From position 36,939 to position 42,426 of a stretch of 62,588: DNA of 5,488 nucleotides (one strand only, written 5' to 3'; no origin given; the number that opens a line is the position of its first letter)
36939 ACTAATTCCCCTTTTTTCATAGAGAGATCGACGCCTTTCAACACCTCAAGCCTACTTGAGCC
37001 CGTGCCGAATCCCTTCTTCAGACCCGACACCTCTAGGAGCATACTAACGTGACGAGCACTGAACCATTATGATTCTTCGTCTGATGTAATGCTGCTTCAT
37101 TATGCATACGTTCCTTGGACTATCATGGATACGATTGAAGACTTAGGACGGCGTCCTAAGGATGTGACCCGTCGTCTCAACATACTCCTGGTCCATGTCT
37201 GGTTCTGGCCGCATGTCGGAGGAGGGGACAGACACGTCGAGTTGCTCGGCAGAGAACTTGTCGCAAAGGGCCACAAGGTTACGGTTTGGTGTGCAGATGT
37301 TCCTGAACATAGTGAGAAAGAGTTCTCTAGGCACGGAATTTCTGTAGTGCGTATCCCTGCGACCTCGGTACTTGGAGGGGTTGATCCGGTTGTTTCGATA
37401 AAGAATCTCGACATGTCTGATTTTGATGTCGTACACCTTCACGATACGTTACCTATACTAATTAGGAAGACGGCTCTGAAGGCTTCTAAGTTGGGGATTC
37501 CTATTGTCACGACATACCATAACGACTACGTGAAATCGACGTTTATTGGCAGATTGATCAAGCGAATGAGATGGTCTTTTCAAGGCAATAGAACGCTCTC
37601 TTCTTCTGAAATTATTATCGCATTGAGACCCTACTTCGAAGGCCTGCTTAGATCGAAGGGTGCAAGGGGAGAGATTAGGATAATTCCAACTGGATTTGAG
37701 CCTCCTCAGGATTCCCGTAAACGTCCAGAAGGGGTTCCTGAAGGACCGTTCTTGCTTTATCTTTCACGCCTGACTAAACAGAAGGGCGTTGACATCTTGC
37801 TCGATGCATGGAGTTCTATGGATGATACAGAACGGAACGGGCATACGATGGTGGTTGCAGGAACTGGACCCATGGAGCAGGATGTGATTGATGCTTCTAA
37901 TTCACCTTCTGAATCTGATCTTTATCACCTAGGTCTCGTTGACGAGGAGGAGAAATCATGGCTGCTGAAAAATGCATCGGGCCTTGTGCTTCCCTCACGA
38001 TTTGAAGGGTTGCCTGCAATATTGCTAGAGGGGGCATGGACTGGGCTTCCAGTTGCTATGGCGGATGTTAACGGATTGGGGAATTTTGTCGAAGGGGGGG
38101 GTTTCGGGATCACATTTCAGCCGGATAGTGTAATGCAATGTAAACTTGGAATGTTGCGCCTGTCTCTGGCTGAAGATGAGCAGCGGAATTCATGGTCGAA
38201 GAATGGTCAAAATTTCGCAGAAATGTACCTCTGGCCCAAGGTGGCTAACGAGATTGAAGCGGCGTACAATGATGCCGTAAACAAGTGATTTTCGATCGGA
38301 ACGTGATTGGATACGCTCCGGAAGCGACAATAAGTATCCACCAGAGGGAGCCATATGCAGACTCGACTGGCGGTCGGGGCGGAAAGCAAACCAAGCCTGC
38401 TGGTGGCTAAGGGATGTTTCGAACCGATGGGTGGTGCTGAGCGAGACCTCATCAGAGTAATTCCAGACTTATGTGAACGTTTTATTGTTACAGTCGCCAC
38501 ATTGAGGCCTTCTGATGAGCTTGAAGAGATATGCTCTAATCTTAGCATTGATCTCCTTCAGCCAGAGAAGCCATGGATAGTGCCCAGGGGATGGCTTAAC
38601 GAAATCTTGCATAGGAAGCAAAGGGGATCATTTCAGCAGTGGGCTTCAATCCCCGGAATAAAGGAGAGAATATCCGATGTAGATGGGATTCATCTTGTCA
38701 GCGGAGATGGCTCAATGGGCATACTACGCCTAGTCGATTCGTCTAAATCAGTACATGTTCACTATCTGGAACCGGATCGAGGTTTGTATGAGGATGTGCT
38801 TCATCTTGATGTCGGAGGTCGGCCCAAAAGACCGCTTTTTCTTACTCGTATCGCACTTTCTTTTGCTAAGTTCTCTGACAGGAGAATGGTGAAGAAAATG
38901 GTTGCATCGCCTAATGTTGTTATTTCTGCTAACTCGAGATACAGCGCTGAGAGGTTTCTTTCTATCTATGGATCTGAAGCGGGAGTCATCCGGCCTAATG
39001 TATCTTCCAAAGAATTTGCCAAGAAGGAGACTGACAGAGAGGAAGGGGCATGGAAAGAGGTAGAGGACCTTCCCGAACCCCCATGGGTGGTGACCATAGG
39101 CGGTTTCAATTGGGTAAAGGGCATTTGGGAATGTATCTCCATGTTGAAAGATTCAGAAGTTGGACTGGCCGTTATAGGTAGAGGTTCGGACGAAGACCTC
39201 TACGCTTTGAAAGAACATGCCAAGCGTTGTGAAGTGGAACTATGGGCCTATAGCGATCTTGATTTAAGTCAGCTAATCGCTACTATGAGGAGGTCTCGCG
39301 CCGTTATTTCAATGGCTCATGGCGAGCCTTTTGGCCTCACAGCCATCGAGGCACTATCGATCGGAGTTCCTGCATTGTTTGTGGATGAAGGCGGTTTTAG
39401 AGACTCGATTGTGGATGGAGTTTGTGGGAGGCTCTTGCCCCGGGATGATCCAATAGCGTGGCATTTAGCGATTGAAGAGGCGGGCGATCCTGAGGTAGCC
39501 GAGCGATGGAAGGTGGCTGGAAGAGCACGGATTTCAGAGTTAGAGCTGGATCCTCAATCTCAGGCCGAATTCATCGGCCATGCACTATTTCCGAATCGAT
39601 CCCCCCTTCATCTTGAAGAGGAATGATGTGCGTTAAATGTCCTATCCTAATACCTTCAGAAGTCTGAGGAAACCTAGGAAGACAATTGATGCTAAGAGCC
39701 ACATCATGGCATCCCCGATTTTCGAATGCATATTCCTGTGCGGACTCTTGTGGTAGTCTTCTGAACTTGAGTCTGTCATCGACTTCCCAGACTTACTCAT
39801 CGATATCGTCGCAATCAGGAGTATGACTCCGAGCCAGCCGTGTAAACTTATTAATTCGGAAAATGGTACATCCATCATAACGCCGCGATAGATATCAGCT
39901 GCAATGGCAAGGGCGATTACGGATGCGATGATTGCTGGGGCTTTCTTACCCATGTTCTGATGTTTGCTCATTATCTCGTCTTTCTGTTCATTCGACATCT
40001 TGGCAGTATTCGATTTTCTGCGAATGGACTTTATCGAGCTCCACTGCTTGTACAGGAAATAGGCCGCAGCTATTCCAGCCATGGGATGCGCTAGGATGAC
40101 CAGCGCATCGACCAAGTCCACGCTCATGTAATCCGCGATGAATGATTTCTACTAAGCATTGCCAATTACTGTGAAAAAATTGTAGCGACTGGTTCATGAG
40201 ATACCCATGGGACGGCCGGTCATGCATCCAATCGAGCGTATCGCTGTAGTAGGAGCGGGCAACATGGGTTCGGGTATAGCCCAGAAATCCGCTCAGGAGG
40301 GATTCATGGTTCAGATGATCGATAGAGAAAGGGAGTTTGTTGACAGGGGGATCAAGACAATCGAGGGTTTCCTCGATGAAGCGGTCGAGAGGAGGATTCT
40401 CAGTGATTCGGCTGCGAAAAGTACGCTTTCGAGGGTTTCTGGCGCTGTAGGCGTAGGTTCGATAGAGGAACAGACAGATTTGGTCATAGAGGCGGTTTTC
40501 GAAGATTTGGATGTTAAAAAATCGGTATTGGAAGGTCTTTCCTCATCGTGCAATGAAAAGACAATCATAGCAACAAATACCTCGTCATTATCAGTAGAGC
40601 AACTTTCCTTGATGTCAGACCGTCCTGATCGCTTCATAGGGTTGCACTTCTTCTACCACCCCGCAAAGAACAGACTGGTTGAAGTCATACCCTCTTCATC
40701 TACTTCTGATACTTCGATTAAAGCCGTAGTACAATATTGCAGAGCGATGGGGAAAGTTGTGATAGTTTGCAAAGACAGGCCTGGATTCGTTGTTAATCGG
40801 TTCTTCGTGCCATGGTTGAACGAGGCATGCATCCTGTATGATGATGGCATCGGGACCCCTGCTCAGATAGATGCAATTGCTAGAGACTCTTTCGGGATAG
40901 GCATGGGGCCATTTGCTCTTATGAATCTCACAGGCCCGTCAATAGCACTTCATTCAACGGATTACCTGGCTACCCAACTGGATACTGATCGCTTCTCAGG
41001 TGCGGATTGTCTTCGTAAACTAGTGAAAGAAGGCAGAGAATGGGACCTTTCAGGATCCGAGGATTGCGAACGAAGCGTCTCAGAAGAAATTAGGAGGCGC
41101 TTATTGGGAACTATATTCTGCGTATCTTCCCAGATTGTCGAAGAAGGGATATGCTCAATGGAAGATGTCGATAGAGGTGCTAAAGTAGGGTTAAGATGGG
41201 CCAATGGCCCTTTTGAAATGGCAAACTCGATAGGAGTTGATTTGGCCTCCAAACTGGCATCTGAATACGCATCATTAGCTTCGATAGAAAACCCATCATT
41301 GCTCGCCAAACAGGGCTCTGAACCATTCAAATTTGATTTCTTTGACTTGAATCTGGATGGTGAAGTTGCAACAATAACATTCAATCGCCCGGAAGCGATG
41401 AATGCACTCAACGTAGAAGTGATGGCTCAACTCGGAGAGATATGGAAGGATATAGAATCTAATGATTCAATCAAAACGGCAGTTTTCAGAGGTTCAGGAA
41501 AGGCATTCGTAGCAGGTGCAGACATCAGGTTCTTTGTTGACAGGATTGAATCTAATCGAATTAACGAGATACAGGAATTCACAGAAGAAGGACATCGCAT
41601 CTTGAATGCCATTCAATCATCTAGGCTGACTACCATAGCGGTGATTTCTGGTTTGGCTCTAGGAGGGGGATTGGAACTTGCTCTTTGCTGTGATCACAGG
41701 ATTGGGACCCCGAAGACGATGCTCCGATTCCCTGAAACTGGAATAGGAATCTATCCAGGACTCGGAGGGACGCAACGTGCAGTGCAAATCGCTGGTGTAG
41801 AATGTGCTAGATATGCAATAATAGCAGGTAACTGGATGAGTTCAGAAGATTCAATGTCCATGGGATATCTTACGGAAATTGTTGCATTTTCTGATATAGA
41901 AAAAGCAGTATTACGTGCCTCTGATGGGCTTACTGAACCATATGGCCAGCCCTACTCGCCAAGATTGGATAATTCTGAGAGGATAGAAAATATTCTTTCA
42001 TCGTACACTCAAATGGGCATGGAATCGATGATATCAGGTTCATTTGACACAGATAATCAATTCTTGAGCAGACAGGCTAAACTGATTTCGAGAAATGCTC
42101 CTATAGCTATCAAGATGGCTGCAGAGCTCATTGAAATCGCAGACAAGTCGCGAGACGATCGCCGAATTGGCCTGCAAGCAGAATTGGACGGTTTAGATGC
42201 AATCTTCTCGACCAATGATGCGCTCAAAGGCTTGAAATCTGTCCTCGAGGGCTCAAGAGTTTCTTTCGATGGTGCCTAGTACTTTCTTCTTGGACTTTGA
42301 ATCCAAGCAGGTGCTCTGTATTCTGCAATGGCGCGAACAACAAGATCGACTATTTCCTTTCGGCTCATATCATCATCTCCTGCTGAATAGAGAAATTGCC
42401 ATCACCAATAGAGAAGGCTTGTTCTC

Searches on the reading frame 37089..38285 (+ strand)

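Call 67: search_protein_families(library=pfam, proteins=[window:37089-38285:+], max_evalue=0.0001)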
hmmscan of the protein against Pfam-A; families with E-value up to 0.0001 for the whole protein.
window:37089-38285:+ (399 aa): 5 families
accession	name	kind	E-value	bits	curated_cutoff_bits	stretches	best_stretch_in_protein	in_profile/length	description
PF13439.12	Glyco_transf_4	-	1.2e-21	77.9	28.5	1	43-203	1-166/170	Glycosyltransferase Family 4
PF00534.26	Glycos_transf_1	-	3.2e-18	66.3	26.4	1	216-375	12-171/172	Glycosyl transferases group 1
PF13692.12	Glyco_trans_1_4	-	1.5e-16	61.4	27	1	220-350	2-131/142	Glycosyl transferases group 1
PF13579.12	Glyco_trans_4_4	-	4.7e-14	53.5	29.7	1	44-202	1-158/158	Glycosyl transferase 4-like domain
PF20706.3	GT4-conflict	-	3e-06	26.9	26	1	186-340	164-325/385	Family 4 Glycosyltransferase in conflict systems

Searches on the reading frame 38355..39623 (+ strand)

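Call 67: search_protein_families(library=pfam, proteins=[window:38355-39623:+], max_evalue=0.0001)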
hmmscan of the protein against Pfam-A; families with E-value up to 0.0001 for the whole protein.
window:38355-39623:+ (423 aa): 3 families
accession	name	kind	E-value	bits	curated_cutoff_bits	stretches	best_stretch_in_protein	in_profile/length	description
PF00534.26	Glycos_transf_1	-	3.1e-16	59.8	26.4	1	237-390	9-170/172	Glycosyl transferases group 1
PF13692.12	Glyco_trans_1_4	-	9.5e-11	42.6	27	1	244-374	3-137/142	Glycosyl transferases group 1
PF20706.3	GT4-conflict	-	1.7e-07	31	26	1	284-388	251-350/385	Family 4 Glycosyltransferase in conflict systems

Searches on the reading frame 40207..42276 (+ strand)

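Call 67: search_protein_families(library=pfam, proteins=[window:40207-42276:+], max_evalue=0.0001)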
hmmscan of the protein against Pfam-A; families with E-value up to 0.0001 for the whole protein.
window:40207-42276:+ (690 aa): 5 families
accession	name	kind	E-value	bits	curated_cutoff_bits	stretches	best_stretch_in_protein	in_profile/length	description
PF02737.24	3HCDH_N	-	8.6e-53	179.4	22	1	12-190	2-179/180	3-hydroxyacyl-CoA dehydrogenase, NAD binding domain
PF16113.10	ECH_2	-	1.2e-39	137.2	27.2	1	388-680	2-309/335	Enoyl-CoA hydratase/isomerase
PF00378.25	ECH_1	-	4.2e-36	125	27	1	386-571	5-186/251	Enoyl-CoA hydratase/isomerase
PF00725.27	3HCDH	-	3.1e-30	105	22.1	2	193-277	1-85/97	3-hydroxyacyl-CoA dehydrogenase, C-terminal domain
PF03446.21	NAD_binding_2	-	3.8e-06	27.4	21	1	11-127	1-95/161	NAD binding domain of 6-phosphogluconate dehydrogenase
